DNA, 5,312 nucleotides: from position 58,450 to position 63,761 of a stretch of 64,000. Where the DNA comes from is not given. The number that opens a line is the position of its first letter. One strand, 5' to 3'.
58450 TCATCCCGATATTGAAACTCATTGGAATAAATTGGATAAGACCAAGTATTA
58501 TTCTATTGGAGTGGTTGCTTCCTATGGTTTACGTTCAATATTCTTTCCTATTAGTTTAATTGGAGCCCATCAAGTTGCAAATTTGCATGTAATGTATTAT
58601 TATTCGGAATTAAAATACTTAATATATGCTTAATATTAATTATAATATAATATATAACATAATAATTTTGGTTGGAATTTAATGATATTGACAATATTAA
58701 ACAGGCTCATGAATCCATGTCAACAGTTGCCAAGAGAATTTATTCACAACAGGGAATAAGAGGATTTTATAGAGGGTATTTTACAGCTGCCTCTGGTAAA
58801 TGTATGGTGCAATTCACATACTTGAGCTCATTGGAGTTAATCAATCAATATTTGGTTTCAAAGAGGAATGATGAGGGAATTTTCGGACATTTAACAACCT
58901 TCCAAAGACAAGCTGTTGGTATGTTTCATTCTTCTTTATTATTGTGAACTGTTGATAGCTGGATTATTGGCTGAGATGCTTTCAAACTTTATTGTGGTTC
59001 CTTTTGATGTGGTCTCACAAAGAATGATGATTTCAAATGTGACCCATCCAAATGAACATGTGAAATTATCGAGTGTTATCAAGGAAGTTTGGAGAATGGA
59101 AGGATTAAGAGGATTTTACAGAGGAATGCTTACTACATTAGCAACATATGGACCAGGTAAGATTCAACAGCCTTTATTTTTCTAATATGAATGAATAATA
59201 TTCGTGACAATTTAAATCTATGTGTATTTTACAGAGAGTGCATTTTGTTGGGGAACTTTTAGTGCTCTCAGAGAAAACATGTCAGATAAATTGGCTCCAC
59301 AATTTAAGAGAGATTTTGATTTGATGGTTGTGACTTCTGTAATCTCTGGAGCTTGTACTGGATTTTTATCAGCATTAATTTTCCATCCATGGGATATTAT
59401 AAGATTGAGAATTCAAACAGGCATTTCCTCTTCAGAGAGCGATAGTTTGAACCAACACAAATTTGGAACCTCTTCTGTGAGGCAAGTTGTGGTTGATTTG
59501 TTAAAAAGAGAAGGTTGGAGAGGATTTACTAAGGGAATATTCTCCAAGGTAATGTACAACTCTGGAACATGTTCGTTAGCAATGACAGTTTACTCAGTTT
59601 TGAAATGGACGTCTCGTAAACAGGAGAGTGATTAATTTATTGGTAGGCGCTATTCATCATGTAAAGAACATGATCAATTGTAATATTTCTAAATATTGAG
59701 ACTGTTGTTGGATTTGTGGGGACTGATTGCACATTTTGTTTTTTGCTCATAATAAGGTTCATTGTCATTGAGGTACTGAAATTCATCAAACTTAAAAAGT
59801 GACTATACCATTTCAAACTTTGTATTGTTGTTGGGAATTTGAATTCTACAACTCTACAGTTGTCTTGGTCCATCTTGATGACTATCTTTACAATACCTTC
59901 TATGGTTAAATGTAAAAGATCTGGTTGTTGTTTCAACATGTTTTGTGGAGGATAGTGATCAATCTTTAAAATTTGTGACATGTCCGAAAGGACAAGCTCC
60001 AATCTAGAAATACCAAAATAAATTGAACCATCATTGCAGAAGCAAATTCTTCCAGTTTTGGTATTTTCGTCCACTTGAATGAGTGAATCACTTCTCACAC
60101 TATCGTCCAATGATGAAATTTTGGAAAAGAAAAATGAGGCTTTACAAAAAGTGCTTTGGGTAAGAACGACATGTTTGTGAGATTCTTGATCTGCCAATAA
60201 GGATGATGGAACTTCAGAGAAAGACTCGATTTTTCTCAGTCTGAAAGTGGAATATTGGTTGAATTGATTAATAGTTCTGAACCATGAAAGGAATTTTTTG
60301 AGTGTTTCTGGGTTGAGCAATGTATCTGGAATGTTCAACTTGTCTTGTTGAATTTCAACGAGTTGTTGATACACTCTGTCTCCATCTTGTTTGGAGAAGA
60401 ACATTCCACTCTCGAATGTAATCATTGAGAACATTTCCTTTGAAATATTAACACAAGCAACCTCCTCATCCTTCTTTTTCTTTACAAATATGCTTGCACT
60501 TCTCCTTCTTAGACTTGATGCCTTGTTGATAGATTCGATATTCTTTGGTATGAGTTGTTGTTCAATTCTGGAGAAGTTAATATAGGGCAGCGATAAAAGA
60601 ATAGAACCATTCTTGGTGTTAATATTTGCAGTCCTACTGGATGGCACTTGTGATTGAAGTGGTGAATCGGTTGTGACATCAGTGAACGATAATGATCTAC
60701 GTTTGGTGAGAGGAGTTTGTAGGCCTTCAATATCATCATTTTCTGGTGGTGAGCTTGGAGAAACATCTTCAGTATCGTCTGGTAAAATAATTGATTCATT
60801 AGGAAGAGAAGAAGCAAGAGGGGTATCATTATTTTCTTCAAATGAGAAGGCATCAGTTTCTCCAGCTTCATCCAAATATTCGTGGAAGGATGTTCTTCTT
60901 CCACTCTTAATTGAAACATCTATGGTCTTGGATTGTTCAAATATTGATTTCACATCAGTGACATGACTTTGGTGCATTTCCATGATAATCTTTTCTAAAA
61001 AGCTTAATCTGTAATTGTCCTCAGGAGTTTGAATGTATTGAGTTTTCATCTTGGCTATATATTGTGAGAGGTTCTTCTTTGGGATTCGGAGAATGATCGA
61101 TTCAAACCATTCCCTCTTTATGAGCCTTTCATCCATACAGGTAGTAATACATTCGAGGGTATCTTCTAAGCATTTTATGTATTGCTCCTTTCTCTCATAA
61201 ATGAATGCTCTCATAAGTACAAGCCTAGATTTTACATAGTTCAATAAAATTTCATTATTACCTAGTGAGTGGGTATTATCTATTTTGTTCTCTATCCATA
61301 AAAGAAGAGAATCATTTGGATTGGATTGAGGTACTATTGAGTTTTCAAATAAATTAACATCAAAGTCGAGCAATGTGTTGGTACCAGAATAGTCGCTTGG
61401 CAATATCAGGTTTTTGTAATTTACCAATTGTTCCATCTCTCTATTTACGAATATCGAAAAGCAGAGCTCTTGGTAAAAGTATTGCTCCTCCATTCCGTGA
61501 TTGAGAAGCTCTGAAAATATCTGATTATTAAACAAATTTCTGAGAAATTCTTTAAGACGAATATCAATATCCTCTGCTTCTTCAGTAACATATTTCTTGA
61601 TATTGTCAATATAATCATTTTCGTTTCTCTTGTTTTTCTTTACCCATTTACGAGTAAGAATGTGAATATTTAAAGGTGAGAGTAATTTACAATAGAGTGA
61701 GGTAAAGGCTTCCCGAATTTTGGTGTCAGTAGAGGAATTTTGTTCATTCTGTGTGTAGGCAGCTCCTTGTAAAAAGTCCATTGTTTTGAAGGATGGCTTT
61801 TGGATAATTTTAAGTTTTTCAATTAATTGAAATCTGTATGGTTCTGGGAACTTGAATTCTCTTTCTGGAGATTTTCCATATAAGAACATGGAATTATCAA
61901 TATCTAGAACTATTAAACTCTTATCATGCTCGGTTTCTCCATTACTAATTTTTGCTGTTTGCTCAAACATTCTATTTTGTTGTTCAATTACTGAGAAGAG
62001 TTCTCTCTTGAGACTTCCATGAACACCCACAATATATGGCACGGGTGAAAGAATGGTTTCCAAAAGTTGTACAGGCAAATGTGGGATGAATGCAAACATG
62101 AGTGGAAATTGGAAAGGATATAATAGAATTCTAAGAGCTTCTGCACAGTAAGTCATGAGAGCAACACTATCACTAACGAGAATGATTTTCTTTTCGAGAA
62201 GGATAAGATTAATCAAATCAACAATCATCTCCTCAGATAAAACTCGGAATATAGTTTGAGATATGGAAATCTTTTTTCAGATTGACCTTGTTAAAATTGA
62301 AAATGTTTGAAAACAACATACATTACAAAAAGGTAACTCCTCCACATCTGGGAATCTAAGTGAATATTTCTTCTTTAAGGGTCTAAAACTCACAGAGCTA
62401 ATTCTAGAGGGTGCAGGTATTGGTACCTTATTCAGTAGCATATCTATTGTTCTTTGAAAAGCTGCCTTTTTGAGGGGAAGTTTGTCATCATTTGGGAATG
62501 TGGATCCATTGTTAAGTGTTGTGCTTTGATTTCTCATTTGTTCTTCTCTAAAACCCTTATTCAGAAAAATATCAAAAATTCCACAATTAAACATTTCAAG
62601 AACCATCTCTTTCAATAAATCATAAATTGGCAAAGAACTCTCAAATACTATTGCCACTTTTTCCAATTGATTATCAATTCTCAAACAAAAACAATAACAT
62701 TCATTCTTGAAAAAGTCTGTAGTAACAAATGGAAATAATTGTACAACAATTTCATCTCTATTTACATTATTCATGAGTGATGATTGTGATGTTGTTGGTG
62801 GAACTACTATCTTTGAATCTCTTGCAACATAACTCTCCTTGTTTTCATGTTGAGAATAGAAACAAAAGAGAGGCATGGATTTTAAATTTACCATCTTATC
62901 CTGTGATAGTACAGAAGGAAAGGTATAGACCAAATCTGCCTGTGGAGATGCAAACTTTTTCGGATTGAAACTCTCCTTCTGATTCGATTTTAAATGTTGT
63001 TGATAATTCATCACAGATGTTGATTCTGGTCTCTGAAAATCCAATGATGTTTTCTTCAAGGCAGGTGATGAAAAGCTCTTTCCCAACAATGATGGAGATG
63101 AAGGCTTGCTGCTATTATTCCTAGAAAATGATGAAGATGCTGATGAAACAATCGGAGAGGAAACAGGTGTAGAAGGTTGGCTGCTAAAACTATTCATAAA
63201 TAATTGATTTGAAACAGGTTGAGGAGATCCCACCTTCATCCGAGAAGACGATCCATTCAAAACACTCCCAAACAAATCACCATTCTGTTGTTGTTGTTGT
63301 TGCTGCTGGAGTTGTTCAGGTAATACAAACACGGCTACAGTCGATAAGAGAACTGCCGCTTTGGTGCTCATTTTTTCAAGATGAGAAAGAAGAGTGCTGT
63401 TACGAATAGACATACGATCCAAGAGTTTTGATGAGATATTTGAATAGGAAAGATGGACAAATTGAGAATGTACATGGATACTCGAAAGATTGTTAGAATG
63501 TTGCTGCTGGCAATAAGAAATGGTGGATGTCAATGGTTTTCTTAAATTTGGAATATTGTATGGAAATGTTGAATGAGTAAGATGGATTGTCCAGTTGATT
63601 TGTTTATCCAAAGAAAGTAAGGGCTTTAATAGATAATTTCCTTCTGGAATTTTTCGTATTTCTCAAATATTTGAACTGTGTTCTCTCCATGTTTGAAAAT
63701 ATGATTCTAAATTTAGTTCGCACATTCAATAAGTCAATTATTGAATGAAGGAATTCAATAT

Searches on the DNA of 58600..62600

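Call 32: search_rna_families(source=window, start=58600, end=62600, threshold=evalue, max_evalue=10)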
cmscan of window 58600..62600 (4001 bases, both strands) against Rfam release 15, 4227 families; matches with E-value up to 10: 4.
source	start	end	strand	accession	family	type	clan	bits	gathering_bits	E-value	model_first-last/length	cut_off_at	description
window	61393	61469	+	RF01218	snR41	Gene; snRNA; snoRNA; CD-box;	CL00068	20.6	50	5.9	1-111/111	no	Small nucleolar RNA snR41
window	60691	60730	-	RF01116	Yfr1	Gene; sRNA;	-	18.5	38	2.4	1-59/59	no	Cyanobacterial functional RNA 1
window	62212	62292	+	RF00149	snoZ103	Gene; snRNA; snoRNA; CD-box;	-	18.2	44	7.1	1-100/100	no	Small nucleolar RNA Z103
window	58991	59083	+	RF02973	Enterococcus-1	Gene; sRNA;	-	17.3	71.4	4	1-152/152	no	Enterococcus-1 RNA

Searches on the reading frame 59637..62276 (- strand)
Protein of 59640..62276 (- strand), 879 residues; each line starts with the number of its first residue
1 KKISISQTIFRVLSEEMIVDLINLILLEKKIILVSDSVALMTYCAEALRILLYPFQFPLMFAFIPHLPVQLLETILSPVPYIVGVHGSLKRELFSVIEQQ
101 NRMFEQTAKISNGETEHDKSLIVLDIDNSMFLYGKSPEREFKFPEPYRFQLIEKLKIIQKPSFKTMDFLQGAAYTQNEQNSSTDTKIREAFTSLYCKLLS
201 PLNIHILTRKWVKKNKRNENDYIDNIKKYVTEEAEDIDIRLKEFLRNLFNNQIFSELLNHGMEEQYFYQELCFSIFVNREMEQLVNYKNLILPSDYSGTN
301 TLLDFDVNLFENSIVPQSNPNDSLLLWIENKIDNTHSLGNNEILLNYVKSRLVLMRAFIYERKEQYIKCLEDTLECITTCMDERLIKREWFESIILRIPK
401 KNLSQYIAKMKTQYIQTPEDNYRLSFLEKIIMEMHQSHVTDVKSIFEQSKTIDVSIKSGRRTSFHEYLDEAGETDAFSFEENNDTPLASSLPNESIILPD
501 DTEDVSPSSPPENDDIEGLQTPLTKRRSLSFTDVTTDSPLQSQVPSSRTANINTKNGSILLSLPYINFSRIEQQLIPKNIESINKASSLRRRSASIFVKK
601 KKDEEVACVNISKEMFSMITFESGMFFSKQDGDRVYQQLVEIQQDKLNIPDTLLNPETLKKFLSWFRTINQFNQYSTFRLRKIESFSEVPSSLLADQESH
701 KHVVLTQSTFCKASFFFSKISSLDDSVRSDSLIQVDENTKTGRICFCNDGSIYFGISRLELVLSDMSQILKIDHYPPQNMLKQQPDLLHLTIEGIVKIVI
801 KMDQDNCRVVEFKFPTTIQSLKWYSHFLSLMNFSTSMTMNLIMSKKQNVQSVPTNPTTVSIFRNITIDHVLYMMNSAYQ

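Call 8: search_protein_families(library=pfam, proteins=[window:59640-62276:-], max_evalue=0.1)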
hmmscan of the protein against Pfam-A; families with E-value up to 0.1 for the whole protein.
window:59640-62276:- (879 aa): 1 family
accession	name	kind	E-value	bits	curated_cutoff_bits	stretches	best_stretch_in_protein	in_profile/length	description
PF02141.26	DENN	-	6.8e-20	72.2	23.4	1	8-91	88-169/186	DENN (AEX-3) domain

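Call 25: find_encoding_contigs(protein=window:59637-62228:-, flank=5000, max_places=4)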
Protein window:59637-62228:- (863 aa): no gene with exactly this product is on record in the collection.

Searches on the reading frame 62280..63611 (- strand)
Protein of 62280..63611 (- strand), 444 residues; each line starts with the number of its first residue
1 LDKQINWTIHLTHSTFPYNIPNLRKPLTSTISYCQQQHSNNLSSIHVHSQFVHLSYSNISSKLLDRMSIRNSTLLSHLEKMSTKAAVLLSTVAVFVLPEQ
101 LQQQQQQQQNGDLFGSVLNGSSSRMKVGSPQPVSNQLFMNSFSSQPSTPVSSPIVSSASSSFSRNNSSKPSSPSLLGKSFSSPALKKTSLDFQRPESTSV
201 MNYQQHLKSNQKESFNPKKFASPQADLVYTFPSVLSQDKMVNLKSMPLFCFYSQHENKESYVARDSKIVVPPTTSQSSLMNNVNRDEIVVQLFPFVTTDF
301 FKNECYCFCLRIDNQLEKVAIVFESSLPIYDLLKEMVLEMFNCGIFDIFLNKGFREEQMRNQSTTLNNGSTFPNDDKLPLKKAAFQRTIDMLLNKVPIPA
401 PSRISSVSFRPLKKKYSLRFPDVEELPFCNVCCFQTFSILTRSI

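Call 8: search_protein_families(library=pfam, proteins=[window:62280-63611:-], max_evalue=0.1)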
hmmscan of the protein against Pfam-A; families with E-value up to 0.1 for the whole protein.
window:62280-63611:- (444 aa): 1 family
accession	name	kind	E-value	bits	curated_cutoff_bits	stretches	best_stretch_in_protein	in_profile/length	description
PF03456.24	uDENN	-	0.00067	20.5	22.3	1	228-311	4-56/57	uDENN domain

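Call 46: search_protein_representatives(protein=window:62280-63371:-)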
Query: 364 residues. Proteins with E-value up to 0.001 (for the whole library): 2; up to 1e-10: 2; up to 1e-30: 2. The best 2 are listed.
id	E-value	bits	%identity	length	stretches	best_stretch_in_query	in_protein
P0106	1.6e-222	753.9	93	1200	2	1-356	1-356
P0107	2.0e-49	185.0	48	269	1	132-354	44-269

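Call 48: list_cluster_members(proteins=[P0106])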
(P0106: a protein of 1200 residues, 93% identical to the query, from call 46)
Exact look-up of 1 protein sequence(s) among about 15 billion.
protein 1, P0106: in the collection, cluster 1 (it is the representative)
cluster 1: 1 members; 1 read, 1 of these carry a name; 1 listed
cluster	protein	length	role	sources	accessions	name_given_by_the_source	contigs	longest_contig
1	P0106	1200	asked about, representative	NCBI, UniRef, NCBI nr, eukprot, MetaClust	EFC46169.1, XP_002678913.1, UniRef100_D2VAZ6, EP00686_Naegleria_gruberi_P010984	predicted protein [Naegleria gruberi] | Predicted protein n=1 Tax=Naegleria gruberi TaxID=5762 RepID=D2VAZ6_NAEGR | uncharacterized protein NAEGRDRAFT_66034 [Naegleria gruberi]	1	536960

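Call 49: search_protein_families(library=pfam, proteins=[P0106], max_evalue=0.1)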
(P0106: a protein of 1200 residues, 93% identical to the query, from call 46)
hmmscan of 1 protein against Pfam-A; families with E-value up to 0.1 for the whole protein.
P0106 (1200 aa): 2 families
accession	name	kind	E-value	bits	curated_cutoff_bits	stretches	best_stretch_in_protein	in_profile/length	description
PF02141.26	DENN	-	2e-13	51.1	23.4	1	350-412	109-169/186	DENN (AEX-3) domain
PF03456.24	uDENN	-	0.0015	19.4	22.3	0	149-231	5-56/57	uDENN domain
